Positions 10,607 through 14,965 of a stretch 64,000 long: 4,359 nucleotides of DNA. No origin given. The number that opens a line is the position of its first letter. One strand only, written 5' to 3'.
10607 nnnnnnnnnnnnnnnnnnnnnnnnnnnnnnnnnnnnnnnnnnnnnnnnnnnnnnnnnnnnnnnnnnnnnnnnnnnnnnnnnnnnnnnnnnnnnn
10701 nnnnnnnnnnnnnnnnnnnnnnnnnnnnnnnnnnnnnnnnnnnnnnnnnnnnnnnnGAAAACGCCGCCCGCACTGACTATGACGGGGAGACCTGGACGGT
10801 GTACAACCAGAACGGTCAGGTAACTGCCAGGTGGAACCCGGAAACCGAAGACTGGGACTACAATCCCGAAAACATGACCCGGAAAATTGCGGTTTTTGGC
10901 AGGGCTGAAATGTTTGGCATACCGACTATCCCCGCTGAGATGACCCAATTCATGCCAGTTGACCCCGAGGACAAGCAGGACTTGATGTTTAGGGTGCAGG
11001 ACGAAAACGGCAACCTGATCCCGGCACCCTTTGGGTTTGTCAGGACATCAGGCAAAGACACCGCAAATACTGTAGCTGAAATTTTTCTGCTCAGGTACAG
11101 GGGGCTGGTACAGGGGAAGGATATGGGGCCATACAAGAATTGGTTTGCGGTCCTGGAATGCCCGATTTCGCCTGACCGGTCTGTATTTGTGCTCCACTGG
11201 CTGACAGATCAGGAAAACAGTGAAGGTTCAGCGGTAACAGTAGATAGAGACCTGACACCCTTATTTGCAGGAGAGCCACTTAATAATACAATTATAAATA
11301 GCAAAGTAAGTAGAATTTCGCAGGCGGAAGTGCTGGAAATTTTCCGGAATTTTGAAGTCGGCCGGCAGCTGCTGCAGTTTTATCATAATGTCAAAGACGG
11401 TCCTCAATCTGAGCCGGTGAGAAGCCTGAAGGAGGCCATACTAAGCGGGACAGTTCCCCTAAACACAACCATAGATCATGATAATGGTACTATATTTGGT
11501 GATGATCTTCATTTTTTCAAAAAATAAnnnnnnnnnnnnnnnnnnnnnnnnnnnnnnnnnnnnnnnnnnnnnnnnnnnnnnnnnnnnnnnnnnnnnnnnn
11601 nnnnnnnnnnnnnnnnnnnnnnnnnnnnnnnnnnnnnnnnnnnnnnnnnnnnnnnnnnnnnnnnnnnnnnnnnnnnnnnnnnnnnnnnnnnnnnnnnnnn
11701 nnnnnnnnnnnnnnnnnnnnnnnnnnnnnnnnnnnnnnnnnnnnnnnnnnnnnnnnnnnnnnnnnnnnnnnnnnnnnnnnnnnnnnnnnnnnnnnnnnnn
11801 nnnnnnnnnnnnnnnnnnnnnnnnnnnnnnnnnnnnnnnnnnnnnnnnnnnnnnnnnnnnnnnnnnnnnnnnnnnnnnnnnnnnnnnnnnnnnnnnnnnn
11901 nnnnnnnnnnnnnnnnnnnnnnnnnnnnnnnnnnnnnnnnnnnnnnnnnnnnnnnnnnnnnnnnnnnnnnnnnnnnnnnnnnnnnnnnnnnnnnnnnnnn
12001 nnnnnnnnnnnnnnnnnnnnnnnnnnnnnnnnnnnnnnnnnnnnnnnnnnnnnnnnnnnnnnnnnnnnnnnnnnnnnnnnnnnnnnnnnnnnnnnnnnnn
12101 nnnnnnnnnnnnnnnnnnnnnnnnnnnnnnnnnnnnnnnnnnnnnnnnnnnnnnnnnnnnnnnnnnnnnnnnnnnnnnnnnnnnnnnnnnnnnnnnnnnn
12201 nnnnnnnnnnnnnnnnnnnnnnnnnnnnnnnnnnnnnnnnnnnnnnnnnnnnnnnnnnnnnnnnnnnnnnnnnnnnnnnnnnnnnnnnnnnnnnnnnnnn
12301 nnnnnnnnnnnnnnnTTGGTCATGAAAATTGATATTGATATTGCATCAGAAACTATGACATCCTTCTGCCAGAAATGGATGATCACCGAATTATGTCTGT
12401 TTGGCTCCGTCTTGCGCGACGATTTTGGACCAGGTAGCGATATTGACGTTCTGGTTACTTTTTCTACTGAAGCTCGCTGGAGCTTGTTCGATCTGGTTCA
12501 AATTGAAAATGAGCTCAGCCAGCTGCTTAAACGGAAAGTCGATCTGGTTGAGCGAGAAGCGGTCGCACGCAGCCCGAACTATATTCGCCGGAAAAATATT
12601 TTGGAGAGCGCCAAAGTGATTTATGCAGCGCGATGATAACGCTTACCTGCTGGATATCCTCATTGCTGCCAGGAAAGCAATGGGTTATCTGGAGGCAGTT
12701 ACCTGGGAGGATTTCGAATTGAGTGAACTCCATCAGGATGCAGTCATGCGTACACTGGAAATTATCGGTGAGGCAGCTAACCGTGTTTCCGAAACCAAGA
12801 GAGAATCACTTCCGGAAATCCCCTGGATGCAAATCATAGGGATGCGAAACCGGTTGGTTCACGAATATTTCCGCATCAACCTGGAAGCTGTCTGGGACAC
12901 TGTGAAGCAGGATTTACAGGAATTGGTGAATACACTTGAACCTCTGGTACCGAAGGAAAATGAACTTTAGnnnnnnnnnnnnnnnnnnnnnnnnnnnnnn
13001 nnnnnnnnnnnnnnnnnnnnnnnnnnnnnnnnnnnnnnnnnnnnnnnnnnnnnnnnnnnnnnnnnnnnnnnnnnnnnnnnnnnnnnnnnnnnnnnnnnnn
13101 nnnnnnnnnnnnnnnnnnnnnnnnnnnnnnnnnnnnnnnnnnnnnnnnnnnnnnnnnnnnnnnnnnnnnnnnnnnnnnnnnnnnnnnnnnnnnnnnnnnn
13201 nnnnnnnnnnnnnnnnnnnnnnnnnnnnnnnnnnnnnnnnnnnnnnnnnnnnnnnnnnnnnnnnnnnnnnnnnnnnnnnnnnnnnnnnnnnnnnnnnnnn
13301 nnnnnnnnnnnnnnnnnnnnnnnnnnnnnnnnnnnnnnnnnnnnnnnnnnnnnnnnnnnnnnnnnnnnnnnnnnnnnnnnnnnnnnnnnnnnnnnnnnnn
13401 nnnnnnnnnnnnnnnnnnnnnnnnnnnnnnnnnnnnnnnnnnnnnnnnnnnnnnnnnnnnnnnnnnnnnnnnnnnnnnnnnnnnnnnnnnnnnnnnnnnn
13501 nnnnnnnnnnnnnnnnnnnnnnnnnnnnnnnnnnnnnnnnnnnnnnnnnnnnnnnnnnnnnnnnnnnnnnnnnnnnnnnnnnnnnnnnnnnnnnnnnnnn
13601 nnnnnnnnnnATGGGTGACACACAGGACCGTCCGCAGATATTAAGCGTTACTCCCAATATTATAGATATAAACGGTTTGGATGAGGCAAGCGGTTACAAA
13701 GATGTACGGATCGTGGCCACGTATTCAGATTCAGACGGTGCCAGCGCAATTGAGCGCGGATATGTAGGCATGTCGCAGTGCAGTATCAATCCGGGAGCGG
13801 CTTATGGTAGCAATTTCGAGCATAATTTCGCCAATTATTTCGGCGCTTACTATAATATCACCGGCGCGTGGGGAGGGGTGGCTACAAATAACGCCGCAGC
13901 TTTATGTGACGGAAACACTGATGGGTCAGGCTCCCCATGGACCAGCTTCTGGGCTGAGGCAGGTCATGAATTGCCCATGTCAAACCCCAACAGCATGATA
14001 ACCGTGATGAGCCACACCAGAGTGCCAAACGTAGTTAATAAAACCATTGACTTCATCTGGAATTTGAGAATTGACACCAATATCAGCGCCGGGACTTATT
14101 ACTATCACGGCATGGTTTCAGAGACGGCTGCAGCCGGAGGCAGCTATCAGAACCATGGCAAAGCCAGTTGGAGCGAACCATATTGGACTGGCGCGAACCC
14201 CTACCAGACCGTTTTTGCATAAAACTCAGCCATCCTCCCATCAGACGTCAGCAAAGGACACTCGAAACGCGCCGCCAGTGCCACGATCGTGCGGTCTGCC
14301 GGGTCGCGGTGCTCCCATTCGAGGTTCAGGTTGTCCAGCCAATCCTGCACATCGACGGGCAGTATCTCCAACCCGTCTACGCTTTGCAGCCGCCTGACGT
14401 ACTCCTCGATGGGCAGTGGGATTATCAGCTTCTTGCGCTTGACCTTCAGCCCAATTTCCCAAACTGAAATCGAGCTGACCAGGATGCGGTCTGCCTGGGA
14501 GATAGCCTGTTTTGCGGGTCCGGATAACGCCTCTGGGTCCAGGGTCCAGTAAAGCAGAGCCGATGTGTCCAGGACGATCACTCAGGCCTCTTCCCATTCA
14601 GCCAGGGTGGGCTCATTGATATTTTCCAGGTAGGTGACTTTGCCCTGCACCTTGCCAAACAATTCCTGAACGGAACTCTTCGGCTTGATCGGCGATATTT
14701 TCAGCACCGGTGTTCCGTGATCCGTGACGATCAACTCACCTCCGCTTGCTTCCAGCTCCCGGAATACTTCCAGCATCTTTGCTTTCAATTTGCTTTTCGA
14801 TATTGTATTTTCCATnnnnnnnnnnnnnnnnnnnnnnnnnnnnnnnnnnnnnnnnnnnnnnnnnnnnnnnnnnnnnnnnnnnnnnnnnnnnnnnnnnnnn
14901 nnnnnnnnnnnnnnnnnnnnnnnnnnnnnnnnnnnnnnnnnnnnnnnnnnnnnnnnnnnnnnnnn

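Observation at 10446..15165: Mosaic, near-identical promoter/Tat-signal/linker cassette placed in front of three unrelated cargo domains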

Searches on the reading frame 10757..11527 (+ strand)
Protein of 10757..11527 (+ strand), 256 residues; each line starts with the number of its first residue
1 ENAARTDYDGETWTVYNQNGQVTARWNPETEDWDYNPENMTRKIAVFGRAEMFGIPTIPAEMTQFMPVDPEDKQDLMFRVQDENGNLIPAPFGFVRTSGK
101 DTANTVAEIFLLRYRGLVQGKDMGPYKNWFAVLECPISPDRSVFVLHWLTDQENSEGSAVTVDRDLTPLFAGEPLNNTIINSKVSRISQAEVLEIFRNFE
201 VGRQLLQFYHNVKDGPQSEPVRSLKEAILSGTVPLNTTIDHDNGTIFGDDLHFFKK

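Call 32: search_solved_structures(query=window:10757-11527:+, max_evalue=10)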
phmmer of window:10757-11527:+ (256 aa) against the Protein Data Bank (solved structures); distinct sequences matched with E-value up to 10: 3.
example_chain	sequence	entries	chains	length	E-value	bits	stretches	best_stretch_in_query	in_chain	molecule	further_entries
6hsy_A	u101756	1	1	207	0.63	12.7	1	160-246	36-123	Toluene tolerance protein Ttg2D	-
2dpy_A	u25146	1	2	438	0.78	12.4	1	132-218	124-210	Flagellum-specific ATP synthase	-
5b0o_A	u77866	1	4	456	0.85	12.3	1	132-218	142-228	Flagellum-specific ATP synthase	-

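Call 42: search_protein_representatives(protein=window:10757-11527:+)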
Query: 256 residues. Proteins with E-value up to 0.001 (for the whole library): 22; up to 1e-10: 2; up to 1e-30: 1. The best 22 are listed.
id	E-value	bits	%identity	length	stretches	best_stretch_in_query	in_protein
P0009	3.2e-32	128.4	36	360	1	2-233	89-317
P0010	4.7e-12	62.4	32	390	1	4-251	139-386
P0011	2.5e-09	53.4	40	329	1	1-146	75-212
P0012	7.7e-09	51.8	28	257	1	9-251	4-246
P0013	3.9e-08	49.5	26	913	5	132-247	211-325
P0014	2.0e-07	47.2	32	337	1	1-155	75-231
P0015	2.5e-07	46.9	35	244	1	10-146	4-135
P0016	3.9e-07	46.2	29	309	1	9-145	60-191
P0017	1.2e-06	44.7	34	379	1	1-152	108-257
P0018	7.0e-06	42.1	34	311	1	1-148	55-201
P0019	8.0e-06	41.9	31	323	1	1-98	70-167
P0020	8.6e-06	41.8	43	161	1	1-63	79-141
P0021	1.3e-05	41.2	34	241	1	10-147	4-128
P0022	2.0e-05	40.6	34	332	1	1-150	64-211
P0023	2.0e-05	40.6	33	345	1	1-146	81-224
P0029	9.9e-04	35.1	35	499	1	1-145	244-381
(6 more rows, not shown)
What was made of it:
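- On Uncharacterised Thr/Pro-linker lipoprotein family (gene A; P0009-P0029): phmmer E 3e-32 to 1e-3 for about 20 proteins (call 42).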

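Call 50: find_encoding_contigs(protein=P0009, flank=8000, max_places=4)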
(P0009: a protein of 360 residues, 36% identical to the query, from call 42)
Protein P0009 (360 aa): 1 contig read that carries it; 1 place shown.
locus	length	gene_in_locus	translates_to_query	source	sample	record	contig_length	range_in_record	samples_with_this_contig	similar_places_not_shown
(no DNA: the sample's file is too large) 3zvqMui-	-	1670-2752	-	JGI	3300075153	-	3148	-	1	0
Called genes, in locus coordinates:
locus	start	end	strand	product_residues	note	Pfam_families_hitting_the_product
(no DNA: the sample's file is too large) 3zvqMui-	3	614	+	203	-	?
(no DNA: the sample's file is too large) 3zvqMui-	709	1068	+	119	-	PF15731:MqsA_antitoxin (weak), PF01381:HTH_3, PF13560:HTH_31 (weak)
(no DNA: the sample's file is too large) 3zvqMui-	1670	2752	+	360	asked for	-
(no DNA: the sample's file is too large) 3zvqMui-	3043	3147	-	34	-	?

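Call 51: find_encoding_contigs(protein=P0010, flank=8000, max_places=4)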
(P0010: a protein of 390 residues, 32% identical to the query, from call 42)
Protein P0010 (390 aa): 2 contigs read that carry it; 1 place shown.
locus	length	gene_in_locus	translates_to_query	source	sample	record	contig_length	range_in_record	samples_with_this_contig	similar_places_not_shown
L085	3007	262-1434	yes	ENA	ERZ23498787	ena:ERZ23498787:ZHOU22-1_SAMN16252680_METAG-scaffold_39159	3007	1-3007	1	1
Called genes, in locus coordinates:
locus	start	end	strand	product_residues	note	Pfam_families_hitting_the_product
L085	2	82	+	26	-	?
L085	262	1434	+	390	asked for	-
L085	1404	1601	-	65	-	-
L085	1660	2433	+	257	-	-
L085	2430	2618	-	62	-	-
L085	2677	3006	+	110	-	?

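Call 66: search_protein_families(library=padloc, max_evalue=0.01, proteins=[window:10757-11527:+])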
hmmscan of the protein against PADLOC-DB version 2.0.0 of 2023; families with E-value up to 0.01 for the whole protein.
window:10757-11527:+ (256 aa): 0 families

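Call 67: search_protein_families(library=phrogs, max_evalue=0.01, proteins=[window:10757-11527:+])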
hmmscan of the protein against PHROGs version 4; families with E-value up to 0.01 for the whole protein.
window:10757-11527:+ (256 aa): 0 families

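Call 80: find_encoding_contigs(protein=P0011, flank=6000, max_places=3)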
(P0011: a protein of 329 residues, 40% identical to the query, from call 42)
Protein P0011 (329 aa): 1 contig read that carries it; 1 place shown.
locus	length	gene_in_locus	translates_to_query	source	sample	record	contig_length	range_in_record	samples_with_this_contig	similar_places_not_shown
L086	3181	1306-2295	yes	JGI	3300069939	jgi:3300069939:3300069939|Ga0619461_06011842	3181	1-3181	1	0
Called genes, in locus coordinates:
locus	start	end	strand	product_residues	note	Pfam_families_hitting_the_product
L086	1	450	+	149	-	?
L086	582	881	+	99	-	PF02604:PhdYeFM_antitox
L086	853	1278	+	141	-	PF01850:PIN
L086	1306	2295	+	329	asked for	-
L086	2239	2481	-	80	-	-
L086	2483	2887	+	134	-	PF01797:Y1_Tnp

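Call 81: find_encoding_contigs(protein=P0023, flank=6000, max_places=3)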
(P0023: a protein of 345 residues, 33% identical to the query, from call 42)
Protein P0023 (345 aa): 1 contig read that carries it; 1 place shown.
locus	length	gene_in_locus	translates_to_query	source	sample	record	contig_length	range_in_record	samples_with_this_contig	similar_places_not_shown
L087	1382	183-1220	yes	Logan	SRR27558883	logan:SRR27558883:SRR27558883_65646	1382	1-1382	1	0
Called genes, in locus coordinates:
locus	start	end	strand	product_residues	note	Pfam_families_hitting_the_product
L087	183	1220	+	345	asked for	-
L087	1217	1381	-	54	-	?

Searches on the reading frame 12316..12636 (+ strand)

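Call 6: search_protein_families(library=pfam, max_evalue=0.01, proteins=[window:12316-12636:+])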
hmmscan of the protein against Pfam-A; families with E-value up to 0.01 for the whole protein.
window:12316-12636:+ (106 aa): 3 families
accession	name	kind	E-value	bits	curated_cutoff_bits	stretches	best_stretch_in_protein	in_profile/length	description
PF01909.29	NTP_transf_2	-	7.8e-18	65.1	21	1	14-89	5-80/93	Nucleotidyltransferase domain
PF18765.7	Polbeta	-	1.3e-12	48.2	26.9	1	16-104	5-89/93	Polymerase beta, Nucleotidyltransferase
PF22600.2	MTPAP-like_central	-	0.0016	19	27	1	16-75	32-88/139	Poly(A) RNA polymerase, mitochondrial-like, central palm domain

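Call 66: search_protein_families(library=padloc, max_evalue=0.01, proteins=[window:12316-12636:+])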
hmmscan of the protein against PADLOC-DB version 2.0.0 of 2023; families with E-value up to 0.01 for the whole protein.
window:12316-12636:+ (106 aa): 7 families
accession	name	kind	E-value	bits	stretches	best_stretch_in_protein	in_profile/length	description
PDLC04902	PDC-S09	-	5.8e-22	75.8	1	3-104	1-96/97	-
PDLC04905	PDC-S09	-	1.8e-21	74.4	1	3-105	1-101/101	-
PDLC04904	PDC-S09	-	2.9e-19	67.2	1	6-86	8-86/104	-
PDLC04906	PDC-S09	-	2.1e-17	61.3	1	8-98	9-94/98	-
PDLC04903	PDC-S09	-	3.9e-07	28.3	1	23-74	26-76/108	-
PDLC04907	PDC-S09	-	7.2e-05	20.9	1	14-54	18-58/114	-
PDLC04368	PDC-M05A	-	0.002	16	1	26-76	110-157/201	-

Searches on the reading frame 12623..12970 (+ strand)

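Call 6: search_protein_families(library=pfam, max_evalue=0.01, proteins=[window:12623-12970:+])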
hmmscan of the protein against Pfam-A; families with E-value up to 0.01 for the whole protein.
window:12623-12970:+ (115 aa): 1 family
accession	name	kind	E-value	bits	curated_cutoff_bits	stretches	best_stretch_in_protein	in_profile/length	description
PF01934.22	HepT-like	-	9.9e-27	93.5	23.5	1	13-106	2-118/120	Ribonuclease HepT-like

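Call 66: search_protein_families(library=padloc, max_evalue=0.01, proteins=[window:12623-12970:+])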
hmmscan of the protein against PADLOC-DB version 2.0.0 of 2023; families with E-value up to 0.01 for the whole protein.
window:12623-12970:+ (115 aa): 0 families

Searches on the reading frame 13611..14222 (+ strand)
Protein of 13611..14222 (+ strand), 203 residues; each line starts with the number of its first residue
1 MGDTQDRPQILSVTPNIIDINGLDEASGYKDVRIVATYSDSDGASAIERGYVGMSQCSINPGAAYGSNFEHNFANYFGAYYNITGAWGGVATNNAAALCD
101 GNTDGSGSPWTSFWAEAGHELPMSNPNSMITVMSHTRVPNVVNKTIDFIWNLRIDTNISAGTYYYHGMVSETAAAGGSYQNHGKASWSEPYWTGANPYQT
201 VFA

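Call 6: search_protein_families(library=pfam, max_evalue=0.01, proteins=[window:13611-14222:+])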
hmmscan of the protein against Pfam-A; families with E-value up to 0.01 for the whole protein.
window:13611-14222:+ (203 aa): 0 families

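Call 7: search_protein_families(library=ncbifam, max_evalue=0.01, proteins=[window:13611-14222:+])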
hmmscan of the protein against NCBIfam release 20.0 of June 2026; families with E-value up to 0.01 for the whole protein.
window:13611-14222:+ (203 aa): 0 families

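Call 14: find_homologous_proteins(query=window:13611-14222:+, max_evalue=0.001)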
Query window:13611-14222:+ (203 aa): 1 proteins with E <= 0.001 among 56 candidates.
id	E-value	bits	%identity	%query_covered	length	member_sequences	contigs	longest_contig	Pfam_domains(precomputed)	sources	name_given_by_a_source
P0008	1.4e-134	465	100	100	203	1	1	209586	-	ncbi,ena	-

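Call 15: find_encoding_contigs(protein=P0008, flank=10000, max_places=10)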
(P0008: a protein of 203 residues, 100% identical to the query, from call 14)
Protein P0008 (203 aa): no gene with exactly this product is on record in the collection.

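Call 28: search_solved_structures(query=window:13611-14222:+, max_evalue=10)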
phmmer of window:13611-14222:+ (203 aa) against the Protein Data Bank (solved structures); distinct sequences matched with E-value up to 10: 1.
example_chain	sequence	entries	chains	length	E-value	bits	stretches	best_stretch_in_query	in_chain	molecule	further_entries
4lzi_A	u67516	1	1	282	0.12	15.5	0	143-174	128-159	Multicystatin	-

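Call 39: predict_structure(protein=window:13611-14222:+)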
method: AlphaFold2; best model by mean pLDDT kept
length: 203 residues; sequences in the alignment: 1
mean_pLDDT: 44.4   pTM: 0.48
mean pLDDT of the five models: 44.4, 34.6, 30.7, 27.8, 27.0
residues with pLDDT >= 90: 0; 70-90: 9; 50-70: 54; < 50: 140
segments of 3 or more residues with pLDDT < 50: 1-8, 19-25, 54-129, 157-168, 170-203
pLDDT, mean of each block of 10 residues (from residue 1): 46 52 52 66 60 46 33 34 26 30 35 38 39 65 71 54 48 37 37 27 22
secondary structure, 60 per line:
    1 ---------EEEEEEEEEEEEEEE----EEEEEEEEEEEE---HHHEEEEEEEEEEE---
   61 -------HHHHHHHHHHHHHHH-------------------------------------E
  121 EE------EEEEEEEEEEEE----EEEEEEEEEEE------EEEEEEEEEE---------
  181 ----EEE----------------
elements in order: E10-24 E29-40 E47-57 H68-82 E120-122 E129-140 E145-155 E162-171 E185-187
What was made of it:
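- Tried and rejected: The single-sequence AlphaFold model was poor (pLDDT 44, call 39).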

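Call 66: search_protein_families(library=padloc, max_evalue=0.01, proteins=[window:13611-14222:+])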
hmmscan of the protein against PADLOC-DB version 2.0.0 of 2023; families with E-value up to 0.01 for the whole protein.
window:13611-14222:+ (203 aa): 0 families

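Call 67: search_protein_families(library=phrogs, max_evalue=0.01, proteins=[window:13611-14222:+])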
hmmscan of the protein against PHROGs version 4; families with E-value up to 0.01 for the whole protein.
window:13611-14222:+ (203 aa): 0 families

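Call 74: search_dna_similar(query=window:13611-14222:+, collection=plasmids, mode=protein, max_evalue=0.01, max_rows=10)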
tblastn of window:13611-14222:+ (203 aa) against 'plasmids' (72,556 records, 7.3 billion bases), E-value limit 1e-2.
No match.

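Call 75: search_dna_similar(query=window:13611-14222:+, collection=phages, mode=protein, max_evalue=0.01, max_rows=10)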
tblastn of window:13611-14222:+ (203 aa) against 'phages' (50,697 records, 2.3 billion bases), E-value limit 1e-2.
No match.
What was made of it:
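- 13611..14222 (+): Cargo B ORF: 203 aa, called as a separate protein in the database (P0008). It is an orphan and is predicted to be beta-rich at low confidence. calls 14, 28, 39, 74, 75
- No matches to plasmids or phages were found for cargo B (calls 74, 75).
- Tried and rejected: Cargo B: no homologue in the word-indexed 5.8-billion-protein search (call 14), the PDB (call 28), Pfam, NCBIfam, PADLOC or PHROGs (calls 6, 7, 66, 67), plasmids or phages (calls 74, 75).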

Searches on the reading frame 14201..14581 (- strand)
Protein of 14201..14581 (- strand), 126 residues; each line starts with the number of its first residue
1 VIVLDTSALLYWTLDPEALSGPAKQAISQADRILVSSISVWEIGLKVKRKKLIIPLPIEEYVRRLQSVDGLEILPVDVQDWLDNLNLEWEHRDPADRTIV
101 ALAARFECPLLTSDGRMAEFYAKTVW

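Call 6: search_protein_families(library=pfam, max_evalue=0.01, proteins=[window:14201-14581:-])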
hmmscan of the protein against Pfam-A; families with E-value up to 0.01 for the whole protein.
window:14201-14581:- (126 aa): 1 family
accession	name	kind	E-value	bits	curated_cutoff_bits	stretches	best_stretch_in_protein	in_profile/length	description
PF01850.27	PIN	-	2.8e-19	70.3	23.6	1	2-121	1-118/120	PIN domain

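Call 66: search_protein_families(library=padloc, max_evalue=0.01, proteins=[window:14201-14581:-])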
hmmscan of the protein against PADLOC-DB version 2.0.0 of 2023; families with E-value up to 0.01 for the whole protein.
window:14201-14581:- (126 aa): 0 families

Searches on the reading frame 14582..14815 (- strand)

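Call 6: search_protein_families(library=pfam, max_evalue=0.01, proteins=[window:14582-14815:-])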
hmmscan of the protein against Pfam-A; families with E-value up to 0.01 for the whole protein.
window:14582-14815:- (77 aa): 1 family
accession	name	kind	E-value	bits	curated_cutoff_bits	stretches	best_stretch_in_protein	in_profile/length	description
PF02604.26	PhdYeFM_antitox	-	0.0047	17.1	29.8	1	3-43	2-42/74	Antitoxin Phd_YefM, type II toxin-antitoxin system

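Call 66: search_protein_families(library=padloc, max_evalue=0.01, proteins=[window:14582-14815:-])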
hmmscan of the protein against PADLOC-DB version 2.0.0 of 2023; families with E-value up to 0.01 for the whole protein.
window:14582-14815:- (77 aa): 0 families
